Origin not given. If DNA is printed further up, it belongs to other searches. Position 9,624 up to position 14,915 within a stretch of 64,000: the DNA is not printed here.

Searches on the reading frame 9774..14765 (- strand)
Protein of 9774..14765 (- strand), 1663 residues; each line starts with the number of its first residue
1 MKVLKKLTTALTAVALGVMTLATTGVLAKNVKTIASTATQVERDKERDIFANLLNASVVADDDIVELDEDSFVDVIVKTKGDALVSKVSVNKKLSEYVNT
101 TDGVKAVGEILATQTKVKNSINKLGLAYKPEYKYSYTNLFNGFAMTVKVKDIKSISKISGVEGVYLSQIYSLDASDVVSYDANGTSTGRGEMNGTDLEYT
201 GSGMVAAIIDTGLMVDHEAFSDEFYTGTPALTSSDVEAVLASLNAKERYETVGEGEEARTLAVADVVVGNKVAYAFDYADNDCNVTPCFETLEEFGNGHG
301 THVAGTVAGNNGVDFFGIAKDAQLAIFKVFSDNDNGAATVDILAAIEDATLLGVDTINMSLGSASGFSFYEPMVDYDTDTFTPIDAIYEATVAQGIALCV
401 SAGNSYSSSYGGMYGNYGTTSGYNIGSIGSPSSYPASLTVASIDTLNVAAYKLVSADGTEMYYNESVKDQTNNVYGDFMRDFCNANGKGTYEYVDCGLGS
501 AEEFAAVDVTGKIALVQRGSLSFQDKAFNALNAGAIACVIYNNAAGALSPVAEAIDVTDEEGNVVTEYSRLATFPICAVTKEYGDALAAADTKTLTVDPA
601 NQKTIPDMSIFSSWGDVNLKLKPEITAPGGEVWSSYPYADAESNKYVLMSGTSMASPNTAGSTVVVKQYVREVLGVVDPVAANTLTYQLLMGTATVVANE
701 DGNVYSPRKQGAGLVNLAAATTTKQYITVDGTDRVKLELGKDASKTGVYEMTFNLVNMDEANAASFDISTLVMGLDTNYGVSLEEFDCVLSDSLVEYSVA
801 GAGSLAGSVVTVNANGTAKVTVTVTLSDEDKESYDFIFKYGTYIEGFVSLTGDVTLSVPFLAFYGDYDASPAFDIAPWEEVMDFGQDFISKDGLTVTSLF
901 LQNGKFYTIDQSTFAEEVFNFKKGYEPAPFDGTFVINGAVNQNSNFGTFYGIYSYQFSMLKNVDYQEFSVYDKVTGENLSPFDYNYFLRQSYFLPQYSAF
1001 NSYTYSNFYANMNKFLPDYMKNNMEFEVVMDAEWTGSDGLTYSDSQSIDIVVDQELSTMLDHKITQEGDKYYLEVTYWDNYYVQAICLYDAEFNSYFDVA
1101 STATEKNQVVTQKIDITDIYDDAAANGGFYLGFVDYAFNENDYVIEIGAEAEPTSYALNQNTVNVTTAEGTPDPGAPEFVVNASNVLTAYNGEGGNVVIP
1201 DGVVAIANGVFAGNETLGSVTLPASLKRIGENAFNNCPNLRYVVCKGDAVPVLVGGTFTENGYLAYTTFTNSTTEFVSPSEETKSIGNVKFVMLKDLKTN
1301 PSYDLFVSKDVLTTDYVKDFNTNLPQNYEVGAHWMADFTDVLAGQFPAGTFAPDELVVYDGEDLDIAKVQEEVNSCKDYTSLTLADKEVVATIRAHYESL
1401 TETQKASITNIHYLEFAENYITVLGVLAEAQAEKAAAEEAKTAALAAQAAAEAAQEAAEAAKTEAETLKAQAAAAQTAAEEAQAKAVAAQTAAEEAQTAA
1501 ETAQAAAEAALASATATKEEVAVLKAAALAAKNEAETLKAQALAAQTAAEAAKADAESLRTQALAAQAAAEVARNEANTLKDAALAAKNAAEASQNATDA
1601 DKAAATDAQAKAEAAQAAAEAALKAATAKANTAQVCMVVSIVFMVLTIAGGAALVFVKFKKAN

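Call 27: search_protein_families(library=pfam, proteins=[window:9774-14765:-], max_evalue=0.01)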
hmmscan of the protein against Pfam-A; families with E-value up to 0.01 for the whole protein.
window:9774-14765:- (1663 aa): 5 families
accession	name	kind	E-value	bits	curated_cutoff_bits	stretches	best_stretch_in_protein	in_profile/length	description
PF00082.27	Peptidase_S8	-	3.9e-41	141.7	21.8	1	201-713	1-288/288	Subtilase family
PF02225.27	PA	-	2.9e-15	56.6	23.9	1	494-587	6-95/95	PA domain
PF13306.12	LRR_5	-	2.6e-09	37.5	27.7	1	1196-1278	15-95/127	BspA type Leucine rich repeat region (6 copies)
PF06280.18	fn3_5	-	7.5e-07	30.3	27.6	1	749-860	10-111/112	Fn3-like domain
PF05922.21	Inhibitor_I9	-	2.1e-05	25.5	21.2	1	120-172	34-81/82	Peptidase inhibitor I9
